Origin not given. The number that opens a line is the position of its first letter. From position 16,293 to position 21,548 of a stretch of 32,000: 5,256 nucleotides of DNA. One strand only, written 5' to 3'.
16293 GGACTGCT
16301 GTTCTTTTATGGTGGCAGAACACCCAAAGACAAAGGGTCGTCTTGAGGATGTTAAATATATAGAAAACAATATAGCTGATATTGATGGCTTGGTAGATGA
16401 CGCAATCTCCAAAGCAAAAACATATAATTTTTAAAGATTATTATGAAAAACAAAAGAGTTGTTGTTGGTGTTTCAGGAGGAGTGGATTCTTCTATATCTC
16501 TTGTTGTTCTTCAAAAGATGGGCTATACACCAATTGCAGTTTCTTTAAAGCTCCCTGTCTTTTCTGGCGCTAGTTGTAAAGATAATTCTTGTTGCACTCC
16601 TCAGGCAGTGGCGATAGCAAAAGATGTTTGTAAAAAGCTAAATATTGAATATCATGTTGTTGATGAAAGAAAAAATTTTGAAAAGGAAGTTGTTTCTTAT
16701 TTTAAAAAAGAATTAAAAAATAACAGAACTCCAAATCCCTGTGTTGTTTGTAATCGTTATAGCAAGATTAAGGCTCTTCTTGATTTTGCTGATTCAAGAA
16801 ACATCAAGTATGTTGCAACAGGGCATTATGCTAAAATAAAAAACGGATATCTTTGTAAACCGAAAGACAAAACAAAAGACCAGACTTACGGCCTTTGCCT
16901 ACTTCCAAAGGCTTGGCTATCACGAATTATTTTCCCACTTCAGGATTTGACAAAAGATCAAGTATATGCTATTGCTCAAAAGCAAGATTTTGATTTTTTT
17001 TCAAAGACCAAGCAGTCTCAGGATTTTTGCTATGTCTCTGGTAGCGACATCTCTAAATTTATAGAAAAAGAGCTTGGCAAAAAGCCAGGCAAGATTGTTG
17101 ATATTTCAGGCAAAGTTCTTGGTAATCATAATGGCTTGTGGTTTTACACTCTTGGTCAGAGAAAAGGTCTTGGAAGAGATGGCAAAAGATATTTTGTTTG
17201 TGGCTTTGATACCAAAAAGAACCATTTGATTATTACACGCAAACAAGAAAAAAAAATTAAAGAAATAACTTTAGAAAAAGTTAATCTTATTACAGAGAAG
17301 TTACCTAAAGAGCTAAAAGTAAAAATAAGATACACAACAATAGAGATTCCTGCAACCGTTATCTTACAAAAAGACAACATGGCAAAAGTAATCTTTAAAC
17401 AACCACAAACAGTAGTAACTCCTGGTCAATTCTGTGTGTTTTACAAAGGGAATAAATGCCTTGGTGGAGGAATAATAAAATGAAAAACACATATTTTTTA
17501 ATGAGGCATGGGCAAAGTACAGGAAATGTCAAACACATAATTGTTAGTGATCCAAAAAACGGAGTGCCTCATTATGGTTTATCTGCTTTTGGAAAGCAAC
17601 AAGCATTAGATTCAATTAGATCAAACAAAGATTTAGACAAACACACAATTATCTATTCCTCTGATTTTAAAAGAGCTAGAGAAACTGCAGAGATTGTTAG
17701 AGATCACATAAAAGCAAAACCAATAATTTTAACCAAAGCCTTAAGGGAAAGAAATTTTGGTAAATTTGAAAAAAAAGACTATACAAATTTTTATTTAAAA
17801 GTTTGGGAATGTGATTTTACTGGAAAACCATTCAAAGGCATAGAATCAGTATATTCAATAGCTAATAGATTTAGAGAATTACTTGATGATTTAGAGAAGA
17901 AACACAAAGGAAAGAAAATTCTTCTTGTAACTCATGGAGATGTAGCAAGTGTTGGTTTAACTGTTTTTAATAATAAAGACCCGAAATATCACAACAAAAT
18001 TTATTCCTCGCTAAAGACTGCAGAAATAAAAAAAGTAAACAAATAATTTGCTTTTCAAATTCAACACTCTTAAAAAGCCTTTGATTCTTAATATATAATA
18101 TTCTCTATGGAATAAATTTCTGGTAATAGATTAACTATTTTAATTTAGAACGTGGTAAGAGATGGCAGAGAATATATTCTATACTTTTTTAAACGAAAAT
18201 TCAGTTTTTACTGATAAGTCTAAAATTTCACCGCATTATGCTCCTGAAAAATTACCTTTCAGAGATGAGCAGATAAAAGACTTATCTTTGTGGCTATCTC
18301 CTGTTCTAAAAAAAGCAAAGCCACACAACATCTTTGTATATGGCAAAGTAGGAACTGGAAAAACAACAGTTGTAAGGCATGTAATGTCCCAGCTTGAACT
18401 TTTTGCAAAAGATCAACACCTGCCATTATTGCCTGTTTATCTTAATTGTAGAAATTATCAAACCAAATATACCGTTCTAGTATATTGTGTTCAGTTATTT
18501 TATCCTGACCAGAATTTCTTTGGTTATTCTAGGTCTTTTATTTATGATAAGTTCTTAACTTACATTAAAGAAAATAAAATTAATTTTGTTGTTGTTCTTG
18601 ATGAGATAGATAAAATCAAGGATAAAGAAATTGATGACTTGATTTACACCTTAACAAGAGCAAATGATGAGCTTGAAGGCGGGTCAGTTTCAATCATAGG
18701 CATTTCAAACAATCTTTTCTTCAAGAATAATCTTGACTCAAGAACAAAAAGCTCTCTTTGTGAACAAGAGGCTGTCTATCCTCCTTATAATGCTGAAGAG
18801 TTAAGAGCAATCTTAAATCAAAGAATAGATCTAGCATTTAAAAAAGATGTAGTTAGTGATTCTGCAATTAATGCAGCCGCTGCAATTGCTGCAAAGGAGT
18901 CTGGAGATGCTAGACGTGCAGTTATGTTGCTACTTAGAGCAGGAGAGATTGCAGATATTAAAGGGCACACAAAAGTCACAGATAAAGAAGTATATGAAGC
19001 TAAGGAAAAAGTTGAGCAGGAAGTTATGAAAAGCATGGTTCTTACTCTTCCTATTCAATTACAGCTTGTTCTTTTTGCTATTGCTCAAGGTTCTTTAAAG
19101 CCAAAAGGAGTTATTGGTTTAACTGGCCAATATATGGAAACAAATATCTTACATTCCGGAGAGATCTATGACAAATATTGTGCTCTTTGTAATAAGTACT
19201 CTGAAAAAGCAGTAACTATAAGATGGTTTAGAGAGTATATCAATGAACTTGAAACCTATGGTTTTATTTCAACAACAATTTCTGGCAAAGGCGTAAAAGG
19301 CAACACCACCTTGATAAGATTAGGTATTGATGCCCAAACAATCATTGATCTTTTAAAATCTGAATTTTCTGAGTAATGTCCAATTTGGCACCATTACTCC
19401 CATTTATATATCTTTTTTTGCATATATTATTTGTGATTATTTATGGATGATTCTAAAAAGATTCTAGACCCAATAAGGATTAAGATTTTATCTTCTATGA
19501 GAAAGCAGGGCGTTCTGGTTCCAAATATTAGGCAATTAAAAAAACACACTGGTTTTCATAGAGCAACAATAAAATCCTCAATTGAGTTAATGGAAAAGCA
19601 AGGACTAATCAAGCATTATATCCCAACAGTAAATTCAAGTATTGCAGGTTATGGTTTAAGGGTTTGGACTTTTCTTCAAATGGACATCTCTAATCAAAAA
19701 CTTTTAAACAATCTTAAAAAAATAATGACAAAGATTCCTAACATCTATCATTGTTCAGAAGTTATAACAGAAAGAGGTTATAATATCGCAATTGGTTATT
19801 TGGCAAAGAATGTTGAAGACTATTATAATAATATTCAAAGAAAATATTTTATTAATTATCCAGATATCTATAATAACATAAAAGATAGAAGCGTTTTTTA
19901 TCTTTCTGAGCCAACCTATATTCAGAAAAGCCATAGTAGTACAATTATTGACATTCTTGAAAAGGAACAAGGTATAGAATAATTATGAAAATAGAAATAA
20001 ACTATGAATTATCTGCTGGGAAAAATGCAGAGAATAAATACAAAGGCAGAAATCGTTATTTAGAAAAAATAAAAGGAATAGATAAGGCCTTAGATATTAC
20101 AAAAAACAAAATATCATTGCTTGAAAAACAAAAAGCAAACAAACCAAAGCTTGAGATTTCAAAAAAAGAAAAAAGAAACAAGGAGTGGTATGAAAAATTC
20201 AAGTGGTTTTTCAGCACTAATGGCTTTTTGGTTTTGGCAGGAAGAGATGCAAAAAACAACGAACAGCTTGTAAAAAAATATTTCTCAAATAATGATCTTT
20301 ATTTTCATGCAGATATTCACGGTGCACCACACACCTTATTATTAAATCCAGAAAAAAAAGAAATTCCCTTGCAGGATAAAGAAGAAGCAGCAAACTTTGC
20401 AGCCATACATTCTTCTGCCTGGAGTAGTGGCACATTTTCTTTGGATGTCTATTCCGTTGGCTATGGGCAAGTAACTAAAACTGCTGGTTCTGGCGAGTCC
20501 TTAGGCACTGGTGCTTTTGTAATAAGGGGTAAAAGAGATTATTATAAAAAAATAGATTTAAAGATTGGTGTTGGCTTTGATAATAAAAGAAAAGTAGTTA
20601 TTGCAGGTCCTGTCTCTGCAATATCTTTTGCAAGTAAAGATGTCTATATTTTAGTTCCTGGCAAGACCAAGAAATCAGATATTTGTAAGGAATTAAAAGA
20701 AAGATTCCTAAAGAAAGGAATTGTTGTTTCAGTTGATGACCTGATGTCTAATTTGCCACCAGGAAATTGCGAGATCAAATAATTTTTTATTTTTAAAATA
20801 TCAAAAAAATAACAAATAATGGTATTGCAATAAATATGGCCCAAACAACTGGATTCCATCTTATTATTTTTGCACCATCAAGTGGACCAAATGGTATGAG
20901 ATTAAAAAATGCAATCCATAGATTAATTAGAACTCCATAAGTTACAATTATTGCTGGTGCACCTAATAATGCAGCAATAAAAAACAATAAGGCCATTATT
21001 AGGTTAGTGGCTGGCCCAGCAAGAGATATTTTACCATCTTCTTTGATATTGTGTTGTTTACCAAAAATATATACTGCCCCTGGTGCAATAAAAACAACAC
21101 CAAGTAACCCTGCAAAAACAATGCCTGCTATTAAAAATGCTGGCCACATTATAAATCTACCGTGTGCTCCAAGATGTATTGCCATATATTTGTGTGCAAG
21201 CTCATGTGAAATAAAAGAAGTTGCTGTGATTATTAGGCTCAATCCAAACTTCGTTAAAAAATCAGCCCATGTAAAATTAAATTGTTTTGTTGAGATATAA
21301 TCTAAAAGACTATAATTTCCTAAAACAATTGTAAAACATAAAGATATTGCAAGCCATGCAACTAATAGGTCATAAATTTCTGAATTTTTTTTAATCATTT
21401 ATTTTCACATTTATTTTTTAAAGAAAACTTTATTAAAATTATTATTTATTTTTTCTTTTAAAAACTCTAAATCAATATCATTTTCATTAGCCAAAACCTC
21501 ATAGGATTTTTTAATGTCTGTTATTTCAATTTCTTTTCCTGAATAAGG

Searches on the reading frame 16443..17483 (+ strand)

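Call 7: search_protein_families(library=pfam, proteins=[window:16443-17483:+], max_evalue=0.01)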
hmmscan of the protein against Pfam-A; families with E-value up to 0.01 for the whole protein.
window:16443-17483:+ (346 aa): 6 families
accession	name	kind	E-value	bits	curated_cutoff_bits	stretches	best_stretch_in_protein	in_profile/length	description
PF03054.22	tRNA_Me_trans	-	6.7e-55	186.3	20.6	1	4-199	1-201/202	tRNA methyl transferase HUP domain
PF20259.3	tRNA_Me_trans_M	-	2e-20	72.5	27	1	205-265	2-65/66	tRNA methyl transferase PRC-barrel domain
PF20258.4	tRNA_Me_trans_C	-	2.2e-20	73.2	20.6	1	273-345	2-77/77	Aminomethyltransferase beta-barrel domain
PF02540.23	NAD_synthase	-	1e-07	31.8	21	1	3-145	18-146/242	NAD synthase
PF06508.19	QueC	-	6.8e-05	22.9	22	1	6-187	2-175/210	Queuosine biosynthesis protein QueC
PF01171.26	ATP_bind_3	-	0.00034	20.8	27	1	6-187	2-165/182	PP-loop family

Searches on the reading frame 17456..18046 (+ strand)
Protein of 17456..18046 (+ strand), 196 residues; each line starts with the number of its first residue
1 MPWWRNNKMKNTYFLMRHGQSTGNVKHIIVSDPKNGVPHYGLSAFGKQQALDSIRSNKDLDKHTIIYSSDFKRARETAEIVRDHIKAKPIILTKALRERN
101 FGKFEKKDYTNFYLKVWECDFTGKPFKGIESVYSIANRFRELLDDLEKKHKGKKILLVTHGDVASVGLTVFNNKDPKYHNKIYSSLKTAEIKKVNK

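Call 7: search_protein_families(library=pfam, proteins=[window:17456-18046:+], max_evalue=0.01)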
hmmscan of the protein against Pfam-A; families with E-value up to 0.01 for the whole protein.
window:17456-18046:+ (196 aa): 1 family
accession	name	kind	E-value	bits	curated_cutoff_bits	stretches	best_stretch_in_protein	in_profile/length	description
PF00300.27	His_Phos_1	-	3e-29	102.5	21.7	1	14-182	2-169/194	Histidine phosphatase superfamily (branch 1)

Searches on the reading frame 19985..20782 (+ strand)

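Call 5: search_protein_families(library=pfam, proteins=[window:19985-20782:+], max_evalue=0.01)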
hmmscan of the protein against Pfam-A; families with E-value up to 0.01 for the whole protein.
window:19985-20782:+ (265 aa): 1 family
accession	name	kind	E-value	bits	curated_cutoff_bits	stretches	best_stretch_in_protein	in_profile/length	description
PF05670.18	NFACT-R_1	-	2.5e-34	118.6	29.8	1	71-182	1-112/112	NFACT protein RNA binding domain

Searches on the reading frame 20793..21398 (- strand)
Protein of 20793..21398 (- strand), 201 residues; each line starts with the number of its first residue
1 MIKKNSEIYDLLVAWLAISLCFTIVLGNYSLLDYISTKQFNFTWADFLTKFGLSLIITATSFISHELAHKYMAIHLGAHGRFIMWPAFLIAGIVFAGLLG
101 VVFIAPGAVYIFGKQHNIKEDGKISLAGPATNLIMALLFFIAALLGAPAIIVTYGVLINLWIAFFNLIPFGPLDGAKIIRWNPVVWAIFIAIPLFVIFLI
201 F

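Call 5: search_protein_families(library=pfam, proteins=[window:20793-21398:-], max_evalue=0.01)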
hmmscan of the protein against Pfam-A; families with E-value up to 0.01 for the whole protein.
window:20793-21398:- (201 aa): 1 family
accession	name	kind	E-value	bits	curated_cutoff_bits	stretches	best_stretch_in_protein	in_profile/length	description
PF02163.28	Peptidase_M50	-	1.3e-09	38.2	27.2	2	152-180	163-191/221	Peptidase family M50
